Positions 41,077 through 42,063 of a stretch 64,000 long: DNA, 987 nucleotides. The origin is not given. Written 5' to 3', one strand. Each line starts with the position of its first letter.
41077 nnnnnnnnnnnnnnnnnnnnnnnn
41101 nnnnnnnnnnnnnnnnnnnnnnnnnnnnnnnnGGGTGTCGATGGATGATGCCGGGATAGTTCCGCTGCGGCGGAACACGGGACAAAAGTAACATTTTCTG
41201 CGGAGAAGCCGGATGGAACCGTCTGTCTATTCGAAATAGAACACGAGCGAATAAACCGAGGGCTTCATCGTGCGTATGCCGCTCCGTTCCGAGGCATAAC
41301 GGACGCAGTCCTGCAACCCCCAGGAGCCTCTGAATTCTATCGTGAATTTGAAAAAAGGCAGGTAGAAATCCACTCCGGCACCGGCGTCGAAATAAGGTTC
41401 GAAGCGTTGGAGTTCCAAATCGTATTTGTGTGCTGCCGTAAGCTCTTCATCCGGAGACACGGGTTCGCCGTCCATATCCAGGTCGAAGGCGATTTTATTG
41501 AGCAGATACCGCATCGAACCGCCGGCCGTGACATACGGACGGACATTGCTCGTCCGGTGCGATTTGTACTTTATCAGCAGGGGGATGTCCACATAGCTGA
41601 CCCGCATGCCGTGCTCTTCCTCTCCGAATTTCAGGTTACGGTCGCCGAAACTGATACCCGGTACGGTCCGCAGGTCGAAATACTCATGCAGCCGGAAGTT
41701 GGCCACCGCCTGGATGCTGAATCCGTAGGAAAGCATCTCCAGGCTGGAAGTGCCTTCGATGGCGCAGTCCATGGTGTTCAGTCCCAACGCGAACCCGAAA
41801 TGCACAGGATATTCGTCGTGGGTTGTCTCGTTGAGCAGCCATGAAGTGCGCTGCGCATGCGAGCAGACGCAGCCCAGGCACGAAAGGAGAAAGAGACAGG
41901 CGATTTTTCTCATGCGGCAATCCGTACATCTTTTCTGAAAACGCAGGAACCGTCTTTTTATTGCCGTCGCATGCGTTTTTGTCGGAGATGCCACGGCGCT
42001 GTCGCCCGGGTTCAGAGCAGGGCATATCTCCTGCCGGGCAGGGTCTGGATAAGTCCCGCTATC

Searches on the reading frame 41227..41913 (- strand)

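Call 39: search_protein_families(library=ncbifam, proteins=[window:41227-41913:-], max_evalue=0.001)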
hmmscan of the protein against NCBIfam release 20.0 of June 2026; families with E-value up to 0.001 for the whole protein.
window:41227-41913:- (228 aa): 1 family
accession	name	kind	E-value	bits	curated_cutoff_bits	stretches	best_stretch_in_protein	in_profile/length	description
NF052311.1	T9SS_PorT_SprT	equivalog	5.7e-42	143.7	125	1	3-228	2-239/239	type IX secretion/gliding motility protein PorT/SprT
